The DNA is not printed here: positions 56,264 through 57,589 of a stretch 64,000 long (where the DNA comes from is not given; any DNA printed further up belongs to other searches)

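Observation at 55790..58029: ART-fold protein, then Fic protein with degenerate catalytic motif, then a coupled Trp-rich protein: candidate toxin/immunity or effector module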

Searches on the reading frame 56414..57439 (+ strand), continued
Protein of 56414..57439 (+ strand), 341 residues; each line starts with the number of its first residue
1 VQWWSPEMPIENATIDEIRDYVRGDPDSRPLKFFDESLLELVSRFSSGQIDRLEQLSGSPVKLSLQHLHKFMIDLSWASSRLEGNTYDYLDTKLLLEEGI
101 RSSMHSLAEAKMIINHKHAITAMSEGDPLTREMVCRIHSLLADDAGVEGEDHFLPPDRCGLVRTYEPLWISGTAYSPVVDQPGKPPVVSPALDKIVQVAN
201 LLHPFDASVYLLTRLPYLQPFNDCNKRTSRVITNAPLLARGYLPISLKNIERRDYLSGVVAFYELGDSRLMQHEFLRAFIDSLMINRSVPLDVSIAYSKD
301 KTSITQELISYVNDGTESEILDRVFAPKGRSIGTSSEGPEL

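Call 22: find_related_loci(query=A1, collection=genome_contigs, flank=5000)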
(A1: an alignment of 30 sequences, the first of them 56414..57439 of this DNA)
Query A1 (341 aa) in genome_contigs; peptide patterns used: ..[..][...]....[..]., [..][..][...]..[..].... (x = any residue, [..] = any of these).
600 stretches matched a pattern (row limit reached: there are more); 571 encode a relative of the query (tblastn E <= 1e-3); the best 80 are kept; 80 distinct loci.
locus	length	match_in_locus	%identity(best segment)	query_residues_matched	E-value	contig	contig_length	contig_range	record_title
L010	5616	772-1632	36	29-315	6e-57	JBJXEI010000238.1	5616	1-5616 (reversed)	MAG: Polaromonas sp. isolate P.bin.173 k127_2566641, whole genome shotgun sequence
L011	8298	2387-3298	34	28-331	7e-54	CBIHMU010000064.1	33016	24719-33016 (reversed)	MAG TPA_asm: uncultured Burkholderiales bacterium isolate SRR17255057_binner13_Refined_21 genome assembly, contig: ERZ27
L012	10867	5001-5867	36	27-315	7e-51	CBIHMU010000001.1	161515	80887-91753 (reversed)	MAG TPA_asm: uncultured Burkholderiales bacterium isolate SRR17255057_binner13_Refined_21 genome assembly, contig: ERZ27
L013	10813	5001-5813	35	42-315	3e-49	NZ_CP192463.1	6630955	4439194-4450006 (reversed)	Roseateles noduli strain 37a16 chromosome, complete genome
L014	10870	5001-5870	35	28-317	4e-48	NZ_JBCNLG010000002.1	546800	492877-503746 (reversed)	MAG: Roseateles sp. isolate SMAGNO43 Contig2, whole genome shotgun sequence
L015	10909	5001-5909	32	14-316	4e-48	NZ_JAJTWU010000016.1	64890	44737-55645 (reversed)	Pelomonas cellulosilytica strain P8 contig16, whole genome shotgun sequence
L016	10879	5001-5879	36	28-316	1e-46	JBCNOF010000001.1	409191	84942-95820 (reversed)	MAG: Roseateles sp. isolate SMAGNO120 Contig1, whole genome shotgun sequence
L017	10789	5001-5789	37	18-279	6e-46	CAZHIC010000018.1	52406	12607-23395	MAG TPA_asm: uncultured Gallionellaceae bacterium isolate ERP125453_co2_188 genome assembly, contig: NODE_134_length_524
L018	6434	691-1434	38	34-283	1e-44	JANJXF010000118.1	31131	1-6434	MAG: Thiobacillus sp. isolate RS341_metabat.bin.17 RS341_k141_179333, whole genome shotgun sequence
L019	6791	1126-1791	39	63-284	8e-43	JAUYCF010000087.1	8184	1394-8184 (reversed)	MAG: Thiobacillus sp. isolate C20_maxbin.005 C20_k141_703646, whole genome shotgun sequence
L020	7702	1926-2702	35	21-279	1e-40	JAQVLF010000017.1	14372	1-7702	MAG: Candidatus Paceibacterota bacterium isolate STF1_103 NODE_11836_length_14372_cov_11.431520_Sandtown_F1, whole genom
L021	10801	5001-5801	34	15-283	2e-40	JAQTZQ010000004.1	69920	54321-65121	MAG: Rhodocyclaceae bacterium isolate STC_64 NODE_803_length_69920_cov_9.479962_Sandtown_C, whole genome shotgun sequenc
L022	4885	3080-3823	36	34-289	6e-39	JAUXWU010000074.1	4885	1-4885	MAG: Rhodocyclaceae bacterium isolate C15_metabat.bin.33_sub C15_k141_371971, whole genome shotgun sequence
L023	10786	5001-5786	32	19-279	3e-38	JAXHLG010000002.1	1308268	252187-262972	MAG: Candidatus Moraniibacteriota bacterium isolate Salar_de_Ascotan_soil_MAG_ASO1 contig_5779_polypolish, whole genome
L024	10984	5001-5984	31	13-340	5e-38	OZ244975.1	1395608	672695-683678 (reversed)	MAG: Vicinamibacterales bacterium isolate 759df215-7f35-4b58-97f0-56a84cd7420d genome assembly, chromosome: 1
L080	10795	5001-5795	31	17-279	2e-32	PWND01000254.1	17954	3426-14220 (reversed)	MAG: Bacteroidales bacterium isolate CSSed10_302R1 CS-Sed10-C6062, whole genome shotgun sequence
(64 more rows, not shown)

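Call 26: search_protein_families(library=pfam, proteins=[L001:5000-5863:+, L001:7037-7543:+, L002:5403-5819:+, L002:4945-5232:+, L001:3914-4744:+, L002:7305-7730:-], max_evalue=0.05)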
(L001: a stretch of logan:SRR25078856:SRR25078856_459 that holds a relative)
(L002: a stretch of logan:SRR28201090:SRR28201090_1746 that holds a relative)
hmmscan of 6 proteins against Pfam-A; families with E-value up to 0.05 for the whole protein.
L001:5000-5863:+ (287 aa): 0 families

L001:7037-7543:+ (168 aa): 2 families
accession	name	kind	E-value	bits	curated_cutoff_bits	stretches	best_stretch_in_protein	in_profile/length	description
PF00929.31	RNase_T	-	0.0012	19.9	24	0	15-100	2-96/164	Exonuclease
PF25126.1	DUF7818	-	0.01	16.2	27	1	74-87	10-23/44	Domain of unknown function (DUF7818)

L002:5403-5819:+ (138 aa): 0 families

L002:4945-5232:+ (95 aa): 2 families
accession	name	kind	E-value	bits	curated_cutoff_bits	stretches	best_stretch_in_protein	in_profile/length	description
PF10711.15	DUF2513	-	0.0017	19.1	29.6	1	12-75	10-82/100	Hypothetical protein (DUF2513)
PF17660.6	BTRD1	-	0.021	15.2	23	1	30-51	9-30/50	Polyglycine hydrolase-like, structural repeat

L001:3914-4744:+ (276 aa): 0 families

L002:7305-7730:- (141 aa): 0 families

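Call 37: search_solved_structures(query=L080:4782-5822:+, max_evalue=0.001, show_alignments=2)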
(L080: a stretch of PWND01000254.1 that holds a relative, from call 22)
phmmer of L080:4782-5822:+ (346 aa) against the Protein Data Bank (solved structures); distinct sequences matched with E-value up to 0.001: 12.
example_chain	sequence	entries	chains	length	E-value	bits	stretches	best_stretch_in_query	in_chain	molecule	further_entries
6i7j_A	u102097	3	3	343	4.1e-10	42.8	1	147-315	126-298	Adenosine monophosphate-protein transferase FICD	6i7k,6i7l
6i7g_A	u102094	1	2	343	5.7e-10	42.3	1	147-315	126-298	Adenosine monophosphate-protein transferase FICD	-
7b7z_A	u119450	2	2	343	5.7e-10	42.3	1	147-315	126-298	Protein adenylyltransferase FICD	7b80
4u04_A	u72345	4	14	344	5.7e-10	42.3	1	147-315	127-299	Adenosine monophosphate-protein transferase FICD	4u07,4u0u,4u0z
6zmd_B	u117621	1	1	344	2.7e-09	40.1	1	147-317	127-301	Protein adenylyltransferase FICD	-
6i7h_A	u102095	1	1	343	2.8e-09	40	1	147-315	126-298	Adenosine monophosphate-protein transferase FICD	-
6i7i_A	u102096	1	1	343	3.9e-09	39.6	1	147-315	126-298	Adenosine monophosphate-protein transferase FICD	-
9yz5_A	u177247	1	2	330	4.6e-09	39.3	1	147-315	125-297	Protein adenylyltransferase FICD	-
4u0s_A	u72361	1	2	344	5e-09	39.2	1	147-315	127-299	Adenosine monophosphate-protein transferase FICD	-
5jj6_A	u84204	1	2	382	5e-06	29.4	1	148-315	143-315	Adenosine monophosphate-protein transferase FICD homolog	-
3cuc_A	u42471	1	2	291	3e-05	26.8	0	266-314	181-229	Protein of unknown function with a Fic domain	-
5jj7_A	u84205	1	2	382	4.3e-05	26.3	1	149-315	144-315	Adenosine monophosphate-protein transferase FICD homolog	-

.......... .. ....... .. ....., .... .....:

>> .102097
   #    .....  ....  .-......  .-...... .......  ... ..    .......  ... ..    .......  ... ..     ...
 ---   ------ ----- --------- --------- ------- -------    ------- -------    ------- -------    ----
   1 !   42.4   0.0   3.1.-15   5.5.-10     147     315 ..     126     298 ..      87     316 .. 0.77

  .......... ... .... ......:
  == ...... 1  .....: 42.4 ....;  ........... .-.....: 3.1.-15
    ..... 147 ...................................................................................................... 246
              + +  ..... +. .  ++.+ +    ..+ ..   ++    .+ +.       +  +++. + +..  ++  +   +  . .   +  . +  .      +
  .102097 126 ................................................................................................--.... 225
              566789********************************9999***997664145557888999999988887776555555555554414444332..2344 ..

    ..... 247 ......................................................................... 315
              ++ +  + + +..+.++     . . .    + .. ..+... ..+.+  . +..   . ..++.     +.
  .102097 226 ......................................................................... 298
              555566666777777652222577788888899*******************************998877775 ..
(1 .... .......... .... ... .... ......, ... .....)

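Call 51: search_protein_families(library=phrogs, proteins=[window:56435-57439:+], max_evalue=0.01)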
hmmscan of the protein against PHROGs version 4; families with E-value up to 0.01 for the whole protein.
window:56435-57439:+ (334 aa): 2 families
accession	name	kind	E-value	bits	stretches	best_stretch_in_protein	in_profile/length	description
phrog_11900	-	unknown function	2.1e-20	74.2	1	58-264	7-209/230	-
phrog_5978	-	unknown function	1.7e-09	38.3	1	59-236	47-224/364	-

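Call 91: search_protein_families(library=pfam, alignment_id=A8, max_evalue=0.00001)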
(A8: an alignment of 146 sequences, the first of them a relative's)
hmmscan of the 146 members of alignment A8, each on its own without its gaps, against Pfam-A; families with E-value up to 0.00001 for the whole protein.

A. member 1, L010:39-311:+ (90 aa): 1 family
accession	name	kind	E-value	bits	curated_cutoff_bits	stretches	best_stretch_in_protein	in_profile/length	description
PF02754.22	CCG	-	1.3e-08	35.3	20.6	1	6-68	26-85/85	Cysteine-rich domain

B. families by the number of members that match (of 146 scanned): 163 families (the first 25 are shown)
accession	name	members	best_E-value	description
PF13458.12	Peripla_BP_6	3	1.2e-67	Periplasmic binding protein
PF01094.35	ANF_receptor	3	9.2e-24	Receptor family ligand binding region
PF13433.12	Peripla_BP_5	3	3.5e-16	Periplasmic binding protein domain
PF00850.24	Hist_deacetyl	2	1.5e-71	Histone deacetylase domain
PF01555.25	N6_N4_Mtase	2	1.2e-58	DNA methylase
PF07719.23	TPR_2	2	2.4e-34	Tetratricopeptide repeat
PF00515.34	TPR_1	2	1.2e-29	Tetratricopeptide repeat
PF13173.12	AAA_14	2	2.8e-29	AAA domain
PF00391.29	PEP-utilizers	2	1.3e-27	PEP-utilising enzyme, mobile domain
PF01797.21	Y1_Tnp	2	6e-19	Transposase IS200 like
PF02450.21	LCAT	2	3.3e-15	Lecithin:cholesterol acyltransferase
PF13428.12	TPR_14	2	4.1e-15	Tetratricopeptide repeat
PF14559.12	TPR_19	2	7.3e-14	Tetratricopeptide repeat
PF07819.20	PGAP1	2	7.5e-10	PGAP1-like alpha/beta domain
PF13604.12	AAA_30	2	4.3e-07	AAA domain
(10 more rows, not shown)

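Call 101: find_encoding_contigs(protein=P0001, flank=10000, max_places=4)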
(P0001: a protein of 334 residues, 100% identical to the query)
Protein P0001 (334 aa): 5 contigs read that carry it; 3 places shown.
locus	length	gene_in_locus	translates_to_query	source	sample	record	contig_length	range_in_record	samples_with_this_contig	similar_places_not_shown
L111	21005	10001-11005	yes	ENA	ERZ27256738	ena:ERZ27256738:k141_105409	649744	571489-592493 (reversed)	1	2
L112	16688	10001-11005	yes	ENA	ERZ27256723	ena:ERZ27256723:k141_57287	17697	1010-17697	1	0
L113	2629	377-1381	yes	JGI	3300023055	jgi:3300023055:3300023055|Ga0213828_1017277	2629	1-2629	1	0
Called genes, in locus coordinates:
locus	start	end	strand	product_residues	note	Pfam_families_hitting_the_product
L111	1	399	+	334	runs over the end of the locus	-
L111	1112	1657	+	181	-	-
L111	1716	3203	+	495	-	PF01145:Band_7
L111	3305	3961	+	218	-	-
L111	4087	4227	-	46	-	-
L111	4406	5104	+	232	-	-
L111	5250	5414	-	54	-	-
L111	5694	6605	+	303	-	-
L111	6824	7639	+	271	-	-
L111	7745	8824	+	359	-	-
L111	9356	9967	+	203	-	PF18760:ART-PolyVal (weak)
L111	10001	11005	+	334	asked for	PF02661:Fic (weak)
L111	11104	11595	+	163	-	-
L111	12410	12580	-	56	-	-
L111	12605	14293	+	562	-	-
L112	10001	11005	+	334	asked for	PF02661:Fic (weak)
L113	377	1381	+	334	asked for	PF02661:Fic (weak)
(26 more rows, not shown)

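Call 110: find_related_loci(query=A1, collection=viral_contigs, flank=3000)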
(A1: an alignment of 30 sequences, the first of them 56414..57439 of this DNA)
Query A1 (341 aa) in viral_contigs; peptide patterns used: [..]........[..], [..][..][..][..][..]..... (x = any residue, [..] = any of these).
48 stretches matched a pattern; 6 encode a relative of the query (tblastn E <= 1e-3); 6 distinct loci.
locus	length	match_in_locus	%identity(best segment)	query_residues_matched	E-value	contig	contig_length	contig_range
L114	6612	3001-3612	35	68-279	8e-34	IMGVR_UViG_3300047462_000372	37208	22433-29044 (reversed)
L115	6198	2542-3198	33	68-294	6e-33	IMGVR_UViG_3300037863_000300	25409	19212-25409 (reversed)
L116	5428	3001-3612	34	68-279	9e-33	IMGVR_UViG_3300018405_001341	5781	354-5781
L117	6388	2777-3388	34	68-279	9e-33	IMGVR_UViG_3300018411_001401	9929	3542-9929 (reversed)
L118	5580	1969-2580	34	68-279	9e-33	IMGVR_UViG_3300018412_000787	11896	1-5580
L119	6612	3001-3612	34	68-279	3e-31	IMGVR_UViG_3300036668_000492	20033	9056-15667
